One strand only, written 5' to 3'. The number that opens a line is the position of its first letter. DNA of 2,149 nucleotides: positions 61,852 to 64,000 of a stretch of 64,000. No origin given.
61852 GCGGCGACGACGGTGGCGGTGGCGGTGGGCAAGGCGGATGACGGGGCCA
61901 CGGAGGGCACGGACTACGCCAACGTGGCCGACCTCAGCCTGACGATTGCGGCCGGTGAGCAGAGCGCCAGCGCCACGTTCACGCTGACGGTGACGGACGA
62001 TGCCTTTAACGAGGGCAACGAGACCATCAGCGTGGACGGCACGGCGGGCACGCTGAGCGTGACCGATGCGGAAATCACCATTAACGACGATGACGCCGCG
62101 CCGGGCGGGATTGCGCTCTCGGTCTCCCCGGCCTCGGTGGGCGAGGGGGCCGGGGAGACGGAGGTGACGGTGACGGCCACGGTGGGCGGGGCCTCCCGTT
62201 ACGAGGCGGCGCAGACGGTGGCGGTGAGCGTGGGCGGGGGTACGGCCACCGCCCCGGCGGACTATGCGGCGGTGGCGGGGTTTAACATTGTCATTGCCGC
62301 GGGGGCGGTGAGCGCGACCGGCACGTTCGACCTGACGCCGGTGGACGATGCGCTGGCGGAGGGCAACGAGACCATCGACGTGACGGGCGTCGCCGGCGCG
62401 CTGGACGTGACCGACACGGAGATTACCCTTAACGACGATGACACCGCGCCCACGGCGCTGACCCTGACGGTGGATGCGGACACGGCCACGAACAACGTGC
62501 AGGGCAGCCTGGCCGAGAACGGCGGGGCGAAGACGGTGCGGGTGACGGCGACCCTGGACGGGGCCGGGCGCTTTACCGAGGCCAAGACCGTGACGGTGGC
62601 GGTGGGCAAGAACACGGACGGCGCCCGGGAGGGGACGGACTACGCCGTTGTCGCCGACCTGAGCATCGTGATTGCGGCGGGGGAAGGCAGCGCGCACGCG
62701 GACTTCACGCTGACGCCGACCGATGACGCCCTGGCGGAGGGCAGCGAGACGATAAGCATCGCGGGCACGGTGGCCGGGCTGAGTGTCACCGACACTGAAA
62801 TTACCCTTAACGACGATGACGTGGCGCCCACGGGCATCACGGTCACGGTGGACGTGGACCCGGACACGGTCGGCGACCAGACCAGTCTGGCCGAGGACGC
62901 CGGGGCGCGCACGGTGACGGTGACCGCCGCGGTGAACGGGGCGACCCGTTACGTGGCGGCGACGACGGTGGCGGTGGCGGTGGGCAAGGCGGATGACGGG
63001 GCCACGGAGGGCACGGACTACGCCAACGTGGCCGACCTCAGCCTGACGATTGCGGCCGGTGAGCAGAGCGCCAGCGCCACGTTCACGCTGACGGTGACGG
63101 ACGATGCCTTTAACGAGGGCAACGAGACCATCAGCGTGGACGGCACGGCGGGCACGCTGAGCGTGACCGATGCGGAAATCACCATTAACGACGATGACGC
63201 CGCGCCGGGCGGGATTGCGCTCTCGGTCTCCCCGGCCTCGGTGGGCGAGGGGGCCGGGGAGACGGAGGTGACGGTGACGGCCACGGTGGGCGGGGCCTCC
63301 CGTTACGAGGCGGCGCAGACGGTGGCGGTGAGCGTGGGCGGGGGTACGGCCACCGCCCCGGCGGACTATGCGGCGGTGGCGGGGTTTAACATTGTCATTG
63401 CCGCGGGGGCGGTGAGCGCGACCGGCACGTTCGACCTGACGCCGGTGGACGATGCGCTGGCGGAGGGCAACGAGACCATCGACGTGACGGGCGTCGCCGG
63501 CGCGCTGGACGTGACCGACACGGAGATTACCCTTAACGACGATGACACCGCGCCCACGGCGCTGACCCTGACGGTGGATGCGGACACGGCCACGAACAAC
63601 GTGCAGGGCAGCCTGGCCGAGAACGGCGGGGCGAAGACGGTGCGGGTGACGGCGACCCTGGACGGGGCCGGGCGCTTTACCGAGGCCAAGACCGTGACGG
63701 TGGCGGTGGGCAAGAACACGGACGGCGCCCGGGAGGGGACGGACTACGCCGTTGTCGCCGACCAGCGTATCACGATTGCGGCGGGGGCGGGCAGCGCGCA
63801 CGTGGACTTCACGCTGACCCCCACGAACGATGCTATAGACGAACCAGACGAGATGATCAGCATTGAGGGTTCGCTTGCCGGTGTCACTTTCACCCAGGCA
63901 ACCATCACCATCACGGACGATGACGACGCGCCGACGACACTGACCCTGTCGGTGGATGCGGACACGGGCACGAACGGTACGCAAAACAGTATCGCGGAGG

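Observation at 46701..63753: About 17 kb of apparently perfect tandem repeats inside one gene, in two back-to-back arrays (6 x 1092 bp, then ~9.5 x 1104 bp), with older diverged copies upstream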

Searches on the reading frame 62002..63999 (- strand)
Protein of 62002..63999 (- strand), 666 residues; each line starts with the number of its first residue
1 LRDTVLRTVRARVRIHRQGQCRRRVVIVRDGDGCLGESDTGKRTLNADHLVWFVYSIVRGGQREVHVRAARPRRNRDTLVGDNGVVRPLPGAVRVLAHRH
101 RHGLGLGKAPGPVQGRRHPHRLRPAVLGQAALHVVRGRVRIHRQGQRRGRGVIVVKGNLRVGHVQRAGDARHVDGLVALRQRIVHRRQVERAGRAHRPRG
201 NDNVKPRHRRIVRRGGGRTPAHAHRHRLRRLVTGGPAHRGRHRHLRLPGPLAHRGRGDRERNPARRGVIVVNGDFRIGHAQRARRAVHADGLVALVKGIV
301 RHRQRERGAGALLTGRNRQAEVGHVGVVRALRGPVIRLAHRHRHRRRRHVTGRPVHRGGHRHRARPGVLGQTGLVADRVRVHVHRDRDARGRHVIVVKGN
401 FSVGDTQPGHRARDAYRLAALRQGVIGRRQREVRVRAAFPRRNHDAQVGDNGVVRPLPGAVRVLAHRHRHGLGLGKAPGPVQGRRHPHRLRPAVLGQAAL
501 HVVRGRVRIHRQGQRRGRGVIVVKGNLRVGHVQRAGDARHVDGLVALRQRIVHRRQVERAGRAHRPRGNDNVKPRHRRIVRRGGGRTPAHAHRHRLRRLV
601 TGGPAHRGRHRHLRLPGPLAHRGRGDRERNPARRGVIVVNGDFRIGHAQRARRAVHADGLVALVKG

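Call 10: search_protein_families(library=pfam, proteins=[window:62002-63999:-], max_evalue=0.01)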
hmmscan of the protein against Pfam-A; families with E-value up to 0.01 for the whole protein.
window:62002-63999:- (666 aa): 0 families

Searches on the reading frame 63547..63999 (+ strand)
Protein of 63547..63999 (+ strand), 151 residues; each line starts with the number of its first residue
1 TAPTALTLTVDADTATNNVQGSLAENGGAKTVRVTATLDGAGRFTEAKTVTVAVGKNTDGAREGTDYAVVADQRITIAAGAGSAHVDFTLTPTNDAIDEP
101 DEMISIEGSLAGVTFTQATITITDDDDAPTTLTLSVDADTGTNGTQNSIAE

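Call 72: find_related_loci(query=window:63547-63999:+, collection=metagenome_contigs, flank=10000)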
Query window:63547-63999:+ (151 aa) in metagenome_contigs; peptide patterns used: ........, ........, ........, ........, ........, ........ (x = any residue, [..] = any of these).
426 stretches matched a pattern, but none encodes a relative of the query by tblastn (E <= 1e-3).
